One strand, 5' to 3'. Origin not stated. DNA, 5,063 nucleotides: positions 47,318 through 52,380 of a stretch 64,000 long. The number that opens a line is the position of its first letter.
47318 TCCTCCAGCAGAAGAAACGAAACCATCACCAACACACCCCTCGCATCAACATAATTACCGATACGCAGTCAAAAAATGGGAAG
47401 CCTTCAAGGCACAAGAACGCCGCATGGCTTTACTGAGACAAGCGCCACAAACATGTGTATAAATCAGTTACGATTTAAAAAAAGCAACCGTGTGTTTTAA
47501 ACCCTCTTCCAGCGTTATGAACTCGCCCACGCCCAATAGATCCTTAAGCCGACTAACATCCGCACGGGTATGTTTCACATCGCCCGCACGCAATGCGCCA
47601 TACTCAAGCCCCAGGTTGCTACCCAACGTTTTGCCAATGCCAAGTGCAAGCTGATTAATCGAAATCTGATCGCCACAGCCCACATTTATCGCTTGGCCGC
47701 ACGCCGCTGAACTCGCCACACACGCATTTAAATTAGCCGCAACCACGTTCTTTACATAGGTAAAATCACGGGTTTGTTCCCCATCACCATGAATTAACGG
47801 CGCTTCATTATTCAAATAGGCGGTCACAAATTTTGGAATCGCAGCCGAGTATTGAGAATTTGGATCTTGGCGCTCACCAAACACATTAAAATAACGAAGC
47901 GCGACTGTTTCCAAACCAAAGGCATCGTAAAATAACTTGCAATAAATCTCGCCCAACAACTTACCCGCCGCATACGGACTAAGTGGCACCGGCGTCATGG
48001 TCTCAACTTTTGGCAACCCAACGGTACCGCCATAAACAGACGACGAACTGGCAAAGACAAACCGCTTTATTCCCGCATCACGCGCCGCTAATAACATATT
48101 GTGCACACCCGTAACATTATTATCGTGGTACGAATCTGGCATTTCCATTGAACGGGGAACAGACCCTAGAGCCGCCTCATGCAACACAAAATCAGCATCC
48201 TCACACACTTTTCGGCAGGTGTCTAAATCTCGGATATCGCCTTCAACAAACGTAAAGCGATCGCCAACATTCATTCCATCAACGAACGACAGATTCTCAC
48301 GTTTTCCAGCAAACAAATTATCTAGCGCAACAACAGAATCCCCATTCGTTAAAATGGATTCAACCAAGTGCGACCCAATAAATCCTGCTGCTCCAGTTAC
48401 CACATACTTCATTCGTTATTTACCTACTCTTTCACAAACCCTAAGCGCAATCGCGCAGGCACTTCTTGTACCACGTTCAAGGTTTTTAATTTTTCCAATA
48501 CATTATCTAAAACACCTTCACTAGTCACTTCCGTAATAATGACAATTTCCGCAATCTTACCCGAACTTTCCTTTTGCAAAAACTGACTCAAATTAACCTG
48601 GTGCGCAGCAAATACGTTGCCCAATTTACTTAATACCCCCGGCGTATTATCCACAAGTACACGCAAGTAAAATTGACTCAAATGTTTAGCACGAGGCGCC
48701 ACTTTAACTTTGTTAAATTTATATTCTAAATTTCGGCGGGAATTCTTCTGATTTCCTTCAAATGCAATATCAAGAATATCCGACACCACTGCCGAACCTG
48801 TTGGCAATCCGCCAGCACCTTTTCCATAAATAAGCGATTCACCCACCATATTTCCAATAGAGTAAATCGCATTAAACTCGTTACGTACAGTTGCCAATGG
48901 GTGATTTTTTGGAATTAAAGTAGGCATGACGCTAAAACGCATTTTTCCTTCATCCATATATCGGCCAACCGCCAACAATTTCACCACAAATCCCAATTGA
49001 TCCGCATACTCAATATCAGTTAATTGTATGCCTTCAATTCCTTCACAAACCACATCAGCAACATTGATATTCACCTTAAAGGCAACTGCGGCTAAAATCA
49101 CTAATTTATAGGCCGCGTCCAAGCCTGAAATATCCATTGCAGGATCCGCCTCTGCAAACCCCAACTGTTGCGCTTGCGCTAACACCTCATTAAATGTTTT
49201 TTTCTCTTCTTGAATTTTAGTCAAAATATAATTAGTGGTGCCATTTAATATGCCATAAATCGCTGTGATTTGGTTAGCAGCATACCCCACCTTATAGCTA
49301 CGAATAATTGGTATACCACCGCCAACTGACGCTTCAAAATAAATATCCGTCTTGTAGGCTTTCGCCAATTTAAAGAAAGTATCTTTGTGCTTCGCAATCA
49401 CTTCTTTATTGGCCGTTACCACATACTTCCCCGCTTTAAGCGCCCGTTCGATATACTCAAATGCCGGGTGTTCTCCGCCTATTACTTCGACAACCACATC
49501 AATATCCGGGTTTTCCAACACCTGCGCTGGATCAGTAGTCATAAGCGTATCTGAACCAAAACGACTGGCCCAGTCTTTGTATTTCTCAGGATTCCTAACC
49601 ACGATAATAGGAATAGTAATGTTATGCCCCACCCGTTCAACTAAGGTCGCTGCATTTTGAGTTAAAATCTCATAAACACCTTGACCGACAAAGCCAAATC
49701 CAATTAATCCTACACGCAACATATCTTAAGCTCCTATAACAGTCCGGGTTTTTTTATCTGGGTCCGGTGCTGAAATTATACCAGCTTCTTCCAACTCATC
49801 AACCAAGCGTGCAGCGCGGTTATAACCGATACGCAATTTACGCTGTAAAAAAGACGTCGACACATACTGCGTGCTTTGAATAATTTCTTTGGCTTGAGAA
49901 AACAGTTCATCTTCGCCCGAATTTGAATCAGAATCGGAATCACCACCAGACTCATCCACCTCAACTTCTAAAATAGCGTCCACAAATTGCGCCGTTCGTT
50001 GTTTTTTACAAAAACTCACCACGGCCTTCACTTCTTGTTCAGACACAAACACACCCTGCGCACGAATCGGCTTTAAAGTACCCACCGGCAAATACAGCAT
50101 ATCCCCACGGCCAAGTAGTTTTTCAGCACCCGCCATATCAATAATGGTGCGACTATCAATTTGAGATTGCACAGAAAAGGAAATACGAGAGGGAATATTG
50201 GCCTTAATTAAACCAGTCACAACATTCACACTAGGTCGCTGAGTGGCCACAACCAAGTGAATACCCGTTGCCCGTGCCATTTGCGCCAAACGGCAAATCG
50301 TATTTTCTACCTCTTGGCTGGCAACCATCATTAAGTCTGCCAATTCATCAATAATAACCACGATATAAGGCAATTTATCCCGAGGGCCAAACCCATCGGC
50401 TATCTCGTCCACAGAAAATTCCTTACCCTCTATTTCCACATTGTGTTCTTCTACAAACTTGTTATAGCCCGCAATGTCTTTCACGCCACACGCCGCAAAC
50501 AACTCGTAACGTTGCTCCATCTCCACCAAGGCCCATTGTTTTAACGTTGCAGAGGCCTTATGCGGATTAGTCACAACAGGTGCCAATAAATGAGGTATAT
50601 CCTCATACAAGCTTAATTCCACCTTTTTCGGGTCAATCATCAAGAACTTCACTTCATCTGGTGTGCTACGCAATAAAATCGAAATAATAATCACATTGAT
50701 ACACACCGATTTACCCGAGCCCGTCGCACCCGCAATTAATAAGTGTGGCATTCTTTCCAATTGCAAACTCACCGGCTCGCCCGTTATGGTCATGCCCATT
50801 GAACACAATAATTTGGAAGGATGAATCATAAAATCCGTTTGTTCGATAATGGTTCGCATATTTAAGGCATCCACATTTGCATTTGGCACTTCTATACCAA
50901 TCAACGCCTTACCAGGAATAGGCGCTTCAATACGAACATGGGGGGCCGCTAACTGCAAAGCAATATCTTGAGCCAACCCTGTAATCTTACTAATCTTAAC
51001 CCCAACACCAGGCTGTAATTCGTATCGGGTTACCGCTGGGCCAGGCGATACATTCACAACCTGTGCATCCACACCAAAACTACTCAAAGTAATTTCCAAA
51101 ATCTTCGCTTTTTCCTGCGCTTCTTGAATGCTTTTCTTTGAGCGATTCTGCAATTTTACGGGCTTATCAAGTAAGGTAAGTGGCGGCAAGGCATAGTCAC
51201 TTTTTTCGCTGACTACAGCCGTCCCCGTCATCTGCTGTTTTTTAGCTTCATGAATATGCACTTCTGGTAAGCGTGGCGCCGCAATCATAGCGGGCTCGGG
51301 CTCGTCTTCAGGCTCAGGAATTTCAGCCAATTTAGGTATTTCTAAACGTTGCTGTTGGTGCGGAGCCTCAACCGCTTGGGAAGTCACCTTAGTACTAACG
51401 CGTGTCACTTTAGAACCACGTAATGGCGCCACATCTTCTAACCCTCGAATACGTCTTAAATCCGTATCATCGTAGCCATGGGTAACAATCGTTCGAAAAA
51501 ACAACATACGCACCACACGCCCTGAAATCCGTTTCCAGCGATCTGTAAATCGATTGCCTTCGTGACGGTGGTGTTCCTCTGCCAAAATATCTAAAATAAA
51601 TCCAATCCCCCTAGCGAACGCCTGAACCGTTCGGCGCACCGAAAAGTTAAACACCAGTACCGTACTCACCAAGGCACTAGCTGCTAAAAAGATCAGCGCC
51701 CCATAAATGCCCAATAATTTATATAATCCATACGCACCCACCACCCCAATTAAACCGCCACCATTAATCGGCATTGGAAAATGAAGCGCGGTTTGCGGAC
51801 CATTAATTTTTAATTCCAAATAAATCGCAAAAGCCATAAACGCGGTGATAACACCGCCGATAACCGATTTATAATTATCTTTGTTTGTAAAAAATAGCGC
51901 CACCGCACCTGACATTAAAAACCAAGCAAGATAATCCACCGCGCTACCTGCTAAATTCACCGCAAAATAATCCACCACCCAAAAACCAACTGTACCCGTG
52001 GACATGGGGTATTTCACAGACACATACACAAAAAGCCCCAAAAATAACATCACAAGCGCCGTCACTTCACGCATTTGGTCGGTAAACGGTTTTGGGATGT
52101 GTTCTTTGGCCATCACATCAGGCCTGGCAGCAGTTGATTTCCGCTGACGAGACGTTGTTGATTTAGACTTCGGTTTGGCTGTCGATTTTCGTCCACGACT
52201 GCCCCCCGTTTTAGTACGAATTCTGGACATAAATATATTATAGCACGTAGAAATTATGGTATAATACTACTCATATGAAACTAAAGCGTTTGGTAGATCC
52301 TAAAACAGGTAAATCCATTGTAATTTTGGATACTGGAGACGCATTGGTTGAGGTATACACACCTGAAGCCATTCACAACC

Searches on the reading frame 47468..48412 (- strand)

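Call 25: search_protein_families(library=pfam, proteins=[window:47468-48412:-], max_evalue=0.001)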
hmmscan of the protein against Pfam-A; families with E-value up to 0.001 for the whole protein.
window:47468-48412:- (314 aa): 9 families
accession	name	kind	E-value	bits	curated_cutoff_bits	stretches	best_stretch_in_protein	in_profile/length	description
PF01370.27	Epimerase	-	2e-58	198.1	20.9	1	4-245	2-240/240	NAD dependent epimerase/dehydratase family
PF16363.11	GDP_Man_Dehyd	-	2.6e-50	172.2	27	1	5-307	2-331/332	GDP-mannose 4,6 dehydratase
PF01073.25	3Beta_HSD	-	7.8e-28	97.7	22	1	4-230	1-228/280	3-beta hydroxysteroid dehydrogenase/isomerase family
PF02719.21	Polysacc_synt_2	-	1.7e-14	54.2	20.2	1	4-124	2-129/293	Polysaccharide biosynthesis protein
PF04321.23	RmlD_sub_bind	-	8.5e-12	45.2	27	1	1-180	1-154/287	RmlD substrate binding domain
PF13460.12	NAD_binding_10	-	2.1e-10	41.2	27.2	1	7-130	1-108/184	NAD(P)H-binding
PF07993.18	NAD_binding_4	-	9.7e-10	38.5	20.1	1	5-214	1-245/258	Male sterility protein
PF05368.20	NmrA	-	4.4e-05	23.7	27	1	4-123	6-107/298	NmrA-like family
PF00106.31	adh_short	-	0.00028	20.9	26.6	1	4-73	4-71/195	short chain dehydrogenase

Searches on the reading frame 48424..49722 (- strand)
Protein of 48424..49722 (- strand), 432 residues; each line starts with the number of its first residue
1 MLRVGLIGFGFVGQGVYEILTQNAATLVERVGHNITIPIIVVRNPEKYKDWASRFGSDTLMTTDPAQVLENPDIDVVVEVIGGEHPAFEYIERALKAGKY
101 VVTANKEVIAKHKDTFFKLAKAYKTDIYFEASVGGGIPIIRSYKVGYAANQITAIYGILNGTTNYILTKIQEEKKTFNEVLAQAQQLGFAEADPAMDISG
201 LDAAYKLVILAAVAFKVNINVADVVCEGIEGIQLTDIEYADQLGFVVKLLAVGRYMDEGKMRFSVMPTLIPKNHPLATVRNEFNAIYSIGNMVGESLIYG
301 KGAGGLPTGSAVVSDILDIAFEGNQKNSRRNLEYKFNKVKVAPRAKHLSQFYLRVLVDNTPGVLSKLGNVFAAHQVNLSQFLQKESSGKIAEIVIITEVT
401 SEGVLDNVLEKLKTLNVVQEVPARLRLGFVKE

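Call 25: search_protein_families(library=pfam, proteins=[window:48424-49722:-], max_evalue=0.001)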
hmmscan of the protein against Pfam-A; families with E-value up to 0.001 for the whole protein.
window:48424-49722:- (432 aa): 7 families
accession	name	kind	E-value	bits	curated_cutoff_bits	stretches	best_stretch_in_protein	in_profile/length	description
PF00742.24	Homoserine_dh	-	2.6e-61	206.9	22.9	1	138-317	1-173/173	Homoserine dehydrogenase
PF03447.22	NAD_binding_3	-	2e-18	67.6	24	1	8-130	1-116/116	Homoserine dehydrogenase, NAD binding domain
PF01842.31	ACT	-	6.4e-14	51.8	27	1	352-415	2-64/66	ACT domain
PF22629.2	ACT_AHAS_ss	-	8.4e-09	35.9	27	1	353-418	1-65/67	AHAS small subunit-like ACT domain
PF13291.12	ACT_4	-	1.3e-07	32.6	27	1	352-421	8-78/80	ACT domain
PF01408.29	GFO_IDH_MocA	-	1.3e-05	26.3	24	1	2-102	1-90/120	Oxidoreductase family, NAD-binding Rossmann fold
PF03807.23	F420_oxidored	-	0.00038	21.4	21.6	0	3-74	1-62/94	NADP oxidoreductase coenzyme F420-dependent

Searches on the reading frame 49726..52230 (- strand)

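Call 25: search_protein_families(library=pfam, proteins=[window:49726-52230:-], max_evalue=0.001)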
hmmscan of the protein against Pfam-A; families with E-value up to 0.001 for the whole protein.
window:49726-52230:- (834 aa): 6 families
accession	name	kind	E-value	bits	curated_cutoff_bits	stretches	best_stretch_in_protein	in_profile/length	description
PF01580.24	FtsK_SpoIIIE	-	8.3e-68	228.6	24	1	460-668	4-221/221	FtsK/SpoIIIE family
PF17854.6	FtsK_alpha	-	3.6e-32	111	22.9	1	348-450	1-101/101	FtsK alpha domain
PF09397.16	FtsK_gamma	-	3.6e-23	81.5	30.6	1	773-832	3-61/63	Ftsk gamma domain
PF13491.11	FtsK_4TM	-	1.3e-08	35.1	23.1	1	78-203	47-168/171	4TM region of DNA translocase FtsK/SpoIIIE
PF01935.23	DUF87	-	8.1e-06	26.5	23.2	1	485-535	12-61/220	Helicase HerA, central domain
PF12846.13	AAA_10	-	9.4e-06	25.3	27.5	1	490-546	17-69/362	AAA-like domain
